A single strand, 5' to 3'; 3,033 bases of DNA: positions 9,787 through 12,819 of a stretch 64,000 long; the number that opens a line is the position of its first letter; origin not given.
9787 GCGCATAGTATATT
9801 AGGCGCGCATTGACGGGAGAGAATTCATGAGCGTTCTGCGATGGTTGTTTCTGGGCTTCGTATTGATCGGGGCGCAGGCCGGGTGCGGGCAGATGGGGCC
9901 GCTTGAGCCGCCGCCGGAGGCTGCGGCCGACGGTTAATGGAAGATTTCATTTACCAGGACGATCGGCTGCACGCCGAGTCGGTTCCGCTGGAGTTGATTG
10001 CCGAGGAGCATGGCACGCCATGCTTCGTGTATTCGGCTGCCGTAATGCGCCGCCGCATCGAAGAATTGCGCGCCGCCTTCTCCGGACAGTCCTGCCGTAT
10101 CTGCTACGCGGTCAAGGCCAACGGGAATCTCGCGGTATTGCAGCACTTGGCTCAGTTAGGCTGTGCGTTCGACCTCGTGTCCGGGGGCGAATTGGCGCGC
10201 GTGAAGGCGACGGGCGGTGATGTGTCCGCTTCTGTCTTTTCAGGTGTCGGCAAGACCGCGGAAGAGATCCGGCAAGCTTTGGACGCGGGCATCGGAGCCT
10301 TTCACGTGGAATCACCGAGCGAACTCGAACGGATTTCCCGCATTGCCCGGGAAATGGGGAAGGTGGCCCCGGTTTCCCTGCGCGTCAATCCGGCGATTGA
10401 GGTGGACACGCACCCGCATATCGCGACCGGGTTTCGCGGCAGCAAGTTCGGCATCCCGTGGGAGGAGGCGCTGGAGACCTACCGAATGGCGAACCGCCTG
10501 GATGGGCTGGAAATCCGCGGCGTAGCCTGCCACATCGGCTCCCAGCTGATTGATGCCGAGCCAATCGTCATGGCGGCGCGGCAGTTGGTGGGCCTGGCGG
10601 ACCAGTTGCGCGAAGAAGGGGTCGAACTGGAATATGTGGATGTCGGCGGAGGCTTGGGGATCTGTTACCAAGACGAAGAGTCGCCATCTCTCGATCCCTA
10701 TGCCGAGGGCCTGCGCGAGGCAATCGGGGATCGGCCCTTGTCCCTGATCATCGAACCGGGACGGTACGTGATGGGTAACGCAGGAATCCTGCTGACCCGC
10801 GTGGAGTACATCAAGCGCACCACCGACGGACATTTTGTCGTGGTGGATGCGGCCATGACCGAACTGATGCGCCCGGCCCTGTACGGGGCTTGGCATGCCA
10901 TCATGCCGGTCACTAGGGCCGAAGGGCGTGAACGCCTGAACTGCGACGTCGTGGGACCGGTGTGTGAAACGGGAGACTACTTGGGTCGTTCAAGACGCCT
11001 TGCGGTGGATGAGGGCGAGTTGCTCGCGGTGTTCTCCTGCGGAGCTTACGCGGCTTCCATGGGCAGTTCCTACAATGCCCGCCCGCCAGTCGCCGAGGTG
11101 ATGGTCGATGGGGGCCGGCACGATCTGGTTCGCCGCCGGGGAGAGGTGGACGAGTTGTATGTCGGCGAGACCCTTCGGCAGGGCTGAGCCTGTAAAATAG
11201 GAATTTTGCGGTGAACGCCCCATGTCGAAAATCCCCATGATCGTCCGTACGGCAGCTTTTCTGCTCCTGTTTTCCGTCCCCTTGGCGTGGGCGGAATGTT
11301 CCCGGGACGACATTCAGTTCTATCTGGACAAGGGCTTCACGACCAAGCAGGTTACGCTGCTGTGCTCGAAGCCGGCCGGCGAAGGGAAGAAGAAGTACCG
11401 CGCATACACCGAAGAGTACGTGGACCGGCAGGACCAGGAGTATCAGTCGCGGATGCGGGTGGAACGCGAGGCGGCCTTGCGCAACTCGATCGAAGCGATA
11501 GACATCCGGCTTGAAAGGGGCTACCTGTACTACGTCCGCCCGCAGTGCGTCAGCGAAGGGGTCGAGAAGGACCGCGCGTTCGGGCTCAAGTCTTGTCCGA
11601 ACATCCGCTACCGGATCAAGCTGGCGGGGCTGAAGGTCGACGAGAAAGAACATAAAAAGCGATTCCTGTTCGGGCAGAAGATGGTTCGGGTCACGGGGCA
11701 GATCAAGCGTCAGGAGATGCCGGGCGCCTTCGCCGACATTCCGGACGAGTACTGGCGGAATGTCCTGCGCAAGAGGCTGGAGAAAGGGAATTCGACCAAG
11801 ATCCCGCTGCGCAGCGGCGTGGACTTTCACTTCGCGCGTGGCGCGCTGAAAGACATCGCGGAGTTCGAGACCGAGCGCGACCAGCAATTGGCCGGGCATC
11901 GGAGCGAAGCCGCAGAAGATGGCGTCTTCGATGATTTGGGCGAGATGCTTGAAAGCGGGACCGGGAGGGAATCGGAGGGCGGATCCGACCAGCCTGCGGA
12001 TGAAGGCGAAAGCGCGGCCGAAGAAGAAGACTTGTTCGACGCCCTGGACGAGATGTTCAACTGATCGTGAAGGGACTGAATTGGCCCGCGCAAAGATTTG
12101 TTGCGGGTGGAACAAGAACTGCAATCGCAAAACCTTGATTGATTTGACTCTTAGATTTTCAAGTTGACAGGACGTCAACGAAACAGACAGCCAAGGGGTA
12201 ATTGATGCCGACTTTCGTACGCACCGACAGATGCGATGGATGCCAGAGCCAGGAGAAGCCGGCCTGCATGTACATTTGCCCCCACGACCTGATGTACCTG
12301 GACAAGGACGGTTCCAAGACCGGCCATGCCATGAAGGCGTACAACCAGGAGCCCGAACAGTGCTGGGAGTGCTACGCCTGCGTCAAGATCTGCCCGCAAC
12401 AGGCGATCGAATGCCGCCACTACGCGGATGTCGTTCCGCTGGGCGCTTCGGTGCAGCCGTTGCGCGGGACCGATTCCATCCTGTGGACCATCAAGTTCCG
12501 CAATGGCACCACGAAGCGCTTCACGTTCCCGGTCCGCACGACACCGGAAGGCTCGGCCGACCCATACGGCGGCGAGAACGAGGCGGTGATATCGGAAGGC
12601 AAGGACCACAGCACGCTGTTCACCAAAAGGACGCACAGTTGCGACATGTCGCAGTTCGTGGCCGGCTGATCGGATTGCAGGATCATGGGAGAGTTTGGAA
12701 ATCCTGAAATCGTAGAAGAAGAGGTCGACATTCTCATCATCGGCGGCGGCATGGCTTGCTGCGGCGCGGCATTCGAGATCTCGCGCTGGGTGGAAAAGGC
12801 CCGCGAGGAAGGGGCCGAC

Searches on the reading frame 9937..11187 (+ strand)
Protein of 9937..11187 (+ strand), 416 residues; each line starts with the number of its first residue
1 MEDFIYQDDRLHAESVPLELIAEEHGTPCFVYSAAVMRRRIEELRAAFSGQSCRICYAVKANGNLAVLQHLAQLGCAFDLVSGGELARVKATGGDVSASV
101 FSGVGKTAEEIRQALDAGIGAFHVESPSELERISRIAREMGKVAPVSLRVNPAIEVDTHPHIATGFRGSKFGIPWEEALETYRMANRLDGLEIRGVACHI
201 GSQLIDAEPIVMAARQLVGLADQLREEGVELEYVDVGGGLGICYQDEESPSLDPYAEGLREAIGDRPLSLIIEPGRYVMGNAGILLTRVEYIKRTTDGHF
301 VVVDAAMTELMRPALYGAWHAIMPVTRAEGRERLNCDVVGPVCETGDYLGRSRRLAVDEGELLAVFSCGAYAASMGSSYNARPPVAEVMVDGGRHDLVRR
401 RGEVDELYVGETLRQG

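Call 53: search_protein_families(library=pfam, proteins=[window:9937-11187:+], max_evalue=0.00001)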
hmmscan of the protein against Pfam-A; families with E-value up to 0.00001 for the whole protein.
window:9937-11187:+ (416 aa): 3 families
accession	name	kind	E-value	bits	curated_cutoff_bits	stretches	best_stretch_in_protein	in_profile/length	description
PF02784.22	Orn_Arg_deC_N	-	4.9e-61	206.7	23.4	1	37-279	4-246/247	Pyridoxal-dependent decarboxylase, pyridoxal binding domain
PF00278.28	Orn_DAP_Arg_deC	-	1.3e-25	89.9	23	1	243-369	5-95/95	Pyridoxal-dependent decarboxylase, C-terminal sheet domain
PF01168.26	Ala_racemase_N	-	8.9e-11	42.4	24.1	1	37-238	6-195/220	Alanine racemase, N-terminal domain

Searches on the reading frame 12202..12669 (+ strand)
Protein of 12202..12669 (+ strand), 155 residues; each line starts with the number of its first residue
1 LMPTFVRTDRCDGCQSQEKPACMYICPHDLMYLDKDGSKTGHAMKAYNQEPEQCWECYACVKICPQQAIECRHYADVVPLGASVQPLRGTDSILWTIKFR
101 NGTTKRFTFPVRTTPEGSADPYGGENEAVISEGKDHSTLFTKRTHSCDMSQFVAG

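Call 75: search_protein_families(library=pfam, proteins=[window:12202-12669:+], max_evalue=0.0001)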
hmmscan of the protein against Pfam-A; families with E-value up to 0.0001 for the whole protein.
window:12202-12669:+ (155 aa): 4 families
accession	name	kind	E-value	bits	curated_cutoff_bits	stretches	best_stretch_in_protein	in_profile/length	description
PF12139.13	APS-reductase_C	-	2.6e-26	92.1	25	1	72-143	2-72/82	Adenosine-5'-phosphosulfate reductase beta subunit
PF12838.12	Fer4_7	-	6.4e-09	36.6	27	1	10-68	1-52/52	4Fe-4S dicluster domain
PF13187.11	Fer4_9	-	1.2e-07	32.1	27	1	10-69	1-52/52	4Fe-4S dicluster domain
PF00037.32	Fer4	-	3.1e-07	30.4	21.1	1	51-70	5-24/24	4Fe-4S binding domain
